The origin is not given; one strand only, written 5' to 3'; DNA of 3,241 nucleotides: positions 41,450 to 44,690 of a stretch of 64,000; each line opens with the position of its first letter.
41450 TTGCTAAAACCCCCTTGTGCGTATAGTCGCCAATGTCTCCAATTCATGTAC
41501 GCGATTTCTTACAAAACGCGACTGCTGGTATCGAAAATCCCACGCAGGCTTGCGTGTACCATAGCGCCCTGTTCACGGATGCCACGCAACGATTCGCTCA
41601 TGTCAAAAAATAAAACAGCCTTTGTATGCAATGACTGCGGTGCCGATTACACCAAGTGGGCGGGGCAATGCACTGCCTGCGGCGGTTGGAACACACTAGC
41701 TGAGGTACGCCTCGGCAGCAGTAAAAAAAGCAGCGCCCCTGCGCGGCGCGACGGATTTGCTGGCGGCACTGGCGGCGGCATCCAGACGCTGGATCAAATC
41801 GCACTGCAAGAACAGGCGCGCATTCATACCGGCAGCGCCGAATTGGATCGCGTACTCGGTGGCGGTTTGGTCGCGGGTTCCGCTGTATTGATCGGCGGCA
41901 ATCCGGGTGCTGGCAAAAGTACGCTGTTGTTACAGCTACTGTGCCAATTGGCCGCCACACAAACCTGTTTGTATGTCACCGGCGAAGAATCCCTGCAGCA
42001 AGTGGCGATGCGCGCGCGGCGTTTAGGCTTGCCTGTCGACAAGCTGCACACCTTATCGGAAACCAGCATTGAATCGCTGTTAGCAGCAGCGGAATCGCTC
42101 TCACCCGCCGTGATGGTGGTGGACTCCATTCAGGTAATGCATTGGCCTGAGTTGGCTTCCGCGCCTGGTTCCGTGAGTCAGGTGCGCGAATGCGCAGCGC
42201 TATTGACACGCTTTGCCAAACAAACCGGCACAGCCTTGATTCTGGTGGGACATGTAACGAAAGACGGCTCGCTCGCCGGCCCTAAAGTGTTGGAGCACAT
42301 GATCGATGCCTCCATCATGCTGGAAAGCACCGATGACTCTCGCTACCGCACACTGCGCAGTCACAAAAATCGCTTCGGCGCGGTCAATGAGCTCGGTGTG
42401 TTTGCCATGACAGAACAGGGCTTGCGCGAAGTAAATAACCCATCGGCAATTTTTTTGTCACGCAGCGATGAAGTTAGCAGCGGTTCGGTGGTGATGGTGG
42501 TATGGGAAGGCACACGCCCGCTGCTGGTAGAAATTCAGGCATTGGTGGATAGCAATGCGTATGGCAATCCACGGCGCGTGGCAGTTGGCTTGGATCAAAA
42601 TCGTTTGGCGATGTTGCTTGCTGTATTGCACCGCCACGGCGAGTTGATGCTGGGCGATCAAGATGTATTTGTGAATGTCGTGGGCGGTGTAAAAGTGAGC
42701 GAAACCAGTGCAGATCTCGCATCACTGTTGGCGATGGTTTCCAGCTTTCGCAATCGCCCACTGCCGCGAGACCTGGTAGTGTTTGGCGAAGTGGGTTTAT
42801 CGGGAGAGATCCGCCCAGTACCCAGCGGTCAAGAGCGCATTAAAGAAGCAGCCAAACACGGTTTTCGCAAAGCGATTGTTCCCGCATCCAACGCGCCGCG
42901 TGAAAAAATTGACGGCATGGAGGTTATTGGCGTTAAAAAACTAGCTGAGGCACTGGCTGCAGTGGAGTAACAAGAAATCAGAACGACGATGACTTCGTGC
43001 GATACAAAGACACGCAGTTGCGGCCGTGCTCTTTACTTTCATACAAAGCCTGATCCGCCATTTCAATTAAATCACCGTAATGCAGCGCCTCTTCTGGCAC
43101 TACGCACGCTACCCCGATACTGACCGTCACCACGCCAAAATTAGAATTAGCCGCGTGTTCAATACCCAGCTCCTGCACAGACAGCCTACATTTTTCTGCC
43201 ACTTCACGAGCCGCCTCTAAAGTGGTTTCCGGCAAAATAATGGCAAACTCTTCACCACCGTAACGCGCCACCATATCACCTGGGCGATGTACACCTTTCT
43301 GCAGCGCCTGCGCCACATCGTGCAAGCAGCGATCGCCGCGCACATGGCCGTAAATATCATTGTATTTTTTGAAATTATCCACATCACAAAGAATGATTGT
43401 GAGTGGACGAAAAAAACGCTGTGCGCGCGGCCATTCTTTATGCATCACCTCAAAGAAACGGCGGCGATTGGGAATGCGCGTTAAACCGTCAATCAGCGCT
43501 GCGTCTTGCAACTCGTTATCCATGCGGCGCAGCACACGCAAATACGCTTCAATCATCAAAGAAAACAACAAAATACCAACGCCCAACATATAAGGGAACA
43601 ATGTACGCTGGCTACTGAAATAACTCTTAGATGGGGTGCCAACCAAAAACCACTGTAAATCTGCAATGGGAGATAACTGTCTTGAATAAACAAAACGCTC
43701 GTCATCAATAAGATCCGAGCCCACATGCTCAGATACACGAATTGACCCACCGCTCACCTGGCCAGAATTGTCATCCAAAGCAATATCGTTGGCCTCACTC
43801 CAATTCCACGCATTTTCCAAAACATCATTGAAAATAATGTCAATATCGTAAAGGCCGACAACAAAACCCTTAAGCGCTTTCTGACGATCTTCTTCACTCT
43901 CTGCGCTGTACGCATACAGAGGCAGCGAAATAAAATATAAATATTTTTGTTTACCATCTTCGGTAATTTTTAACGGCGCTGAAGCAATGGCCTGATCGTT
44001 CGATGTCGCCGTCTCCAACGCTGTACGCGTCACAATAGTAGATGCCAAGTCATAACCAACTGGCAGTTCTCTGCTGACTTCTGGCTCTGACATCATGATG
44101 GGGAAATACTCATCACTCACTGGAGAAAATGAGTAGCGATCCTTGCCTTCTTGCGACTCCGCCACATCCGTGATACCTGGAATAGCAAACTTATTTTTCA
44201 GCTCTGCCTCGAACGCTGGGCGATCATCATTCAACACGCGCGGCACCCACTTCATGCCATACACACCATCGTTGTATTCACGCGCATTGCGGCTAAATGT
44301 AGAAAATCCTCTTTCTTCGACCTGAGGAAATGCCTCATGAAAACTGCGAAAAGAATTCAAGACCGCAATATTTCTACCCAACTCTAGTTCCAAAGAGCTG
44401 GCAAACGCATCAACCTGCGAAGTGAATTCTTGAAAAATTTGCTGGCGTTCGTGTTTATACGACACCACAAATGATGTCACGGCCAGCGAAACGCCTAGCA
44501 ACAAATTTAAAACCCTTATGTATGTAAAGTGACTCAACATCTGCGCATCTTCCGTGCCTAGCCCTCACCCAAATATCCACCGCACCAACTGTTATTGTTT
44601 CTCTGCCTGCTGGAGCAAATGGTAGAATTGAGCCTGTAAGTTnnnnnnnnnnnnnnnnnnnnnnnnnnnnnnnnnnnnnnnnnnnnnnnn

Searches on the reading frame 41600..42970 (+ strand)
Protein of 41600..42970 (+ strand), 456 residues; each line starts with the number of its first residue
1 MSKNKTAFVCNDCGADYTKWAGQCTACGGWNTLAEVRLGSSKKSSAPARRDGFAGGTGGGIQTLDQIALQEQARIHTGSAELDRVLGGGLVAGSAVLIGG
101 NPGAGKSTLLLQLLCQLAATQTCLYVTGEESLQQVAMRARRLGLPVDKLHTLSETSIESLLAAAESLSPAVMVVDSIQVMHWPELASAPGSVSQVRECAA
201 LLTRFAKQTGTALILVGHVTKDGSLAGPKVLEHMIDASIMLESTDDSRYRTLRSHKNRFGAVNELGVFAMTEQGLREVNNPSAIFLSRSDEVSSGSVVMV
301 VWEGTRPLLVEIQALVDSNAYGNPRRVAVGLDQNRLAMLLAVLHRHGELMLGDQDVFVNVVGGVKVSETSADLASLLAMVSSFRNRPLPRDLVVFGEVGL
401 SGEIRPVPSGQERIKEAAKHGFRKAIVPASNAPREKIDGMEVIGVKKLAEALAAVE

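Call 7: search_protein_families(library=ncbifam, proteins=[window:41600-42970:+])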
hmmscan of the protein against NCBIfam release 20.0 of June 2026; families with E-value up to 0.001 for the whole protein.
window:41600-42970:+ (456 aa): 26 families (the best 25 are shown)
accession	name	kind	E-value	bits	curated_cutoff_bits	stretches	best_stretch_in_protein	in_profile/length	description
TIGR00416.1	sms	equivalog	7.6e-210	697.4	403.05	1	1-452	1-454/454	DNA repair protein RadA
TIGR02902.1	spore_lonB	equivalog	8.8e-16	57.6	723.3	1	337-454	410-529/531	ATP-dependent protease LonB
TIGR02903.1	spore_lon_C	equivalog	4e-15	55.4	678.8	1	341-453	498-612/615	Lon family ATP-dependent protease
NF006799.0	PRK09302.1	equivalog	6e-15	54.8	408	1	71-275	251-469/515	circadian clock protein KaiC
TIGR03881.1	KaiC_arch_4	hypoth_equivalog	3.6e-12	46.5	247.8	1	74-153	2-82/231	KaiC domain-containing protein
TIGR00764.1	lon_rel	equivalog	8.3e-10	37.9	516.6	1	329-453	480-590/608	ATP-dependent protease LonB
NF004723.0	PRK06067.1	subfamily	1.5e-08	34.4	194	1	71-149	12-91/243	flagellar accessory protein FlaH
TIGR03600.1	phage_DnaB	exception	2.7e-08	33.2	498.65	1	73-176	175-283/421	phage replicative helicase, DnaB family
TIGR02237.1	recomb_radB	equivalog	9.1e-08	32.2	172.4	1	82-260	1-196/210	DNA repair and recombination protein RadB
TIGR03877.1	thermo_KaiC_1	hypoth_equivalog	2e-07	30.8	307.25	1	74-149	3-79/238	KaiC domain-containing protein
TIGR02012.1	tigrfam_recA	equivalog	2.9e-07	30.1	325.3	1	59-178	20-143/321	recombinase RecA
TIGR03880.1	KaiC_arch_3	hypoth_equivalog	4.4e-07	29.6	249.45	1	81-147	4-71/224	KaiC domain-containing protein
NF004629.0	PRK05973.1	equivalog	1.4e-06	27.5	156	1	86-219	57-192/237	DNA helicase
NF052589.1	ArlH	equivalog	2.9e-06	27.2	215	1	78-130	5-58/229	archaellum protein ArlH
NF033429.2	ImuA_translesion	equivalog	4e-06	26.9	150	1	65-167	6-109/181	translesion DNA synthesis-associated protein ImuA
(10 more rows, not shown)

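Call 9: find_related_loci(query=window:41600-42970:+, collection=genome_contigs, flank=4000)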
Query window:41600-42970:+ (456 aa) in genome_contigs; peptide patterns used: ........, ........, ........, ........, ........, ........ (x = any residue, [..] = any of these).
599 stretches matched a pattern (row limit reached: there are more); 585 encode a relative of the query (tblastn E <= 1e-3); the best 80 are kept; 80 distinct loci.
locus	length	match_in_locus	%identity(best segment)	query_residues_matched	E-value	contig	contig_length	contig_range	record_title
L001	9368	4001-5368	96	1-456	0e+0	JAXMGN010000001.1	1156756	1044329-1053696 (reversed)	MAG: Pseudomonadales bacterium isolate STL-PRO114 C1.86.fa-1, whole genome shotgun sequence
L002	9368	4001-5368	87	1-456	0e+0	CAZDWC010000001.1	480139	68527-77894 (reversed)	MAG TPA_asm: uncultured Pseudomonadales bacterium isolate SRP302895_co1_220 genome assembly, contig: NODE_15_length_4801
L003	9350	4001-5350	83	3-455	0e+0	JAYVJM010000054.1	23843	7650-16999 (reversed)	MAG: Cellvibrionales bacterium isolate GL53_Down_metabat_20 GL53_Down_metabat_20_53, whole genome shotgun sequence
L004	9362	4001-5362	75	2-456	0e+0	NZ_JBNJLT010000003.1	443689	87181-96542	Marinimicrobium sp. ARAG 43.8 NODE_3_length_443689_cov_127.179382, whole genome shotgun sequence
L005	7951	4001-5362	74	2-455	0e+0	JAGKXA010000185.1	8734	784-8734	MAG: Cellvibrionaceae bacterium isolate P9_D7_005 P9_D7_005_1612, whole genome shotgun sequence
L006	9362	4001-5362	74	2-455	0e+0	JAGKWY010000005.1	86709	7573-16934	MAG: Gammaproteobacteria bacterium isolate P7_D7_002 P7_D7_002_35, whole genome shotgun sequence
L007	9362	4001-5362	74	2-455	0e+0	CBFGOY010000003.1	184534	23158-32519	MAG TPA_asm: uncultured Cellvibrionaceae bacterium isolate SRR14536362_concoct_38 genome assembly, contig: ERZ27321111.7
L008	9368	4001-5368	73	1-455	0e+0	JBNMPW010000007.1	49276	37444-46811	MAG: Oceanicoccus sp. isolate 3300046534_145 Ga0491194_0000780, whole genome shotgun sequence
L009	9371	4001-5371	74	1-456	0e+0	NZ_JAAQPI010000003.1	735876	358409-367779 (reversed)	Pseudomaricurvus alkylphenolicus strain KCTC 32386 Scaffold3_1, whole genome shotgun sequence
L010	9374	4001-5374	73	1-456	0e+0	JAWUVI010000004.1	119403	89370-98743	MAG: Cellvibrionaceae bacterium isolate HBSea_ice_MAG1136 BAT.1136_546706_flag=0_multi=17.9983_len=119403, whole genome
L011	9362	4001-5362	73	2-455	0e+0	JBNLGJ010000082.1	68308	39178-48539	MAG: Cellvibrio sp. isolate C1.bin.2.orig k141_52784, whole genome shotgun sequence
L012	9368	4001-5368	74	1-455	0e+0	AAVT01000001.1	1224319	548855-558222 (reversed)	Marine gamma proteobacterium HTCC2143 1100111000176, whole genome shotgun sequence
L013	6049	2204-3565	72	2-455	0e+0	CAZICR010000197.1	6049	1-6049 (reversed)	MAG TPA_asm: uncultured Cellvibrionaceae bacterium isolate binchicken_co214_42 genome assembly, contig: NODE_17865_lengt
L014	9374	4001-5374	73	1-456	0e+0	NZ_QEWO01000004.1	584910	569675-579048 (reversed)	Parahaliea mediterranea strain DSM 21924 Scaffold4_1, whole genome shotgun sequence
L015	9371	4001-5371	72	1-456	0e+0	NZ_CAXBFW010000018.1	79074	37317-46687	MAG: uncultured Gilvimarinus sp. isolate ERR2762141_concoct_130 ERZ3421844.418, whole genome shotgun sequence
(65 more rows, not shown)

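Call 22: find_encoding_contigs(protein=window:41600-42970:+, flank=3000)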
Protein window:41600-42970:+ (456 aa): no gene with exactly this product is on record in the collection.

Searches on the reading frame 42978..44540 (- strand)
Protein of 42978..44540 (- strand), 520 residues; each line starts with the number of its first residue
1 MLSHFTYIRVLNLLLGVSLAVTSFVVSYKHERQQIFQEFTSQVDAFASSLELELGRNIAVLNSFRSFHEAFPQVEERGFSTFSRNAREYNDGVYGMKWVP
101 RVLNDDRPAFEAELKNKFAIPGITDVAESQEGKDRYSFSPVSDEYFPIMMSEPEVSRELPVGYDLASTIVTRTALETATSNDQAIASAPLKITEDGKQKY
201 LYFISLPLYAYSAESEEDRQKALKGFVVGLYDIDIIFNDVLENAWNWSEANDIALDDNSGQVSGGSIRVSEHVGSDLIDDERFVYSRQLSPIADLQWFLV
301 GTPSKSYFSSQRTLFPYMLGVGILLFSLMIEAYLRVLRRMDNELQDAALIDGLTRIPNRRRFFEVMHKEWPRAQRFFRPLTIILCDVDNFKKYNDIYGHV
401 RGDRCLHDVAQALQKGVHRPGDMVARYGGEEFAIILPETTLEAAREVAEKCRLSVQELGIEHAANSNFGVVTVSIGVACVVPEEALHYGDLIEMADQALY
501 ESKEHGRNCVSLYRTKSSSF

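Call 7: search_protein_families(library=ncbifam, proteins=[window:42978-44540:-])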
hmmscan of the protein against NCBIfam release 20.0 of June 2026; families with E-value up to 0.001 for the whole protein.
window:42978-44540:- (520 aa): 21 families
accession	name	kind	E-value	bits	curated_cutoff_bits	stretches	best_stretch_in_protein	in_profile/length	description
TIGR00254.1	GGDEF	domain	5e-52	176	37.4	1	344-511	1-165/168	diguanylate cyclase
NF038266.1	diguan_SiaD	equivalog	4.8e-46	157.2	290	1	332-510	78-252/252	biofilm regulation diguanylate cyclase SiaD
NF007380.0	PRK09894.1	equivalog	1.7e-41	142.5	256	1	331-515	111-289/296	diguanylate cyclase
NF007135.0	PRK09581.1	equivalog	2.3e-39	135.5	474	1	338-511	282-453/457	PleD family two-component system response regulator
NF041606.1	dguan_cyc_DgcA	equivalog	1.1e-36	126.5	370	1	344-512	174-338/340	diguanylate cyclase DgcA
NF047654.1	DiguCycDgcRLepto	equivalog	1.2e-35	122.9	500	1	334-510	120-293/295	diguanylate cyclase DgcR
NF011955.1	PRK15426.1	equivalog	2.8e-33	114.9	408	1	323-511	372-559/564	cellulose biosynthesis regulator diguanylate cyclase DgcQ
NF007423.1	PRK09966.1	equivalog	1.3e-30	106.5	325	1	333-503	224-390/390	diguanylate cyclase DgcN/YfiN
NF051473.1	DigCycDgcsShew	equivalog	2.1e-28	99.6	400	1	343-511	130-289/291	diguanylate cyclase DgcS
NF007298.0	PRK09776.1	equivalog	7.6e-28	96.9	1135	1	338-518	674-850/1111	diguanylate cyclase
NF045675.1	PhdiestaseDibA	equivalog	1.3e-26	93.1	980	1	335-514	190-365/623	phosphodiesterase DibA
NF007599.0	PRK10245.1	equivalog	5.4e-26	90.9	402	1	337-509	199-366/371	diguanylate cyclase AdrA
NF047872.1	GGDEF_GdpS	equivalog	4.6e-23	82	400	1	326-510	165-347/355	GGDEF domain-containing protein GdpS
NF007474.0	PRK10060.1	equivalog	2.4e-22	78.9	782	1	338-513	227-395/663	cyclic di-GMP phosphodiesterase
NF040885.1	diguan_DgcJ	equivalog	6e-20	71.5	500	1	314-506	313-489/493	diguanylate cyclase DgcJ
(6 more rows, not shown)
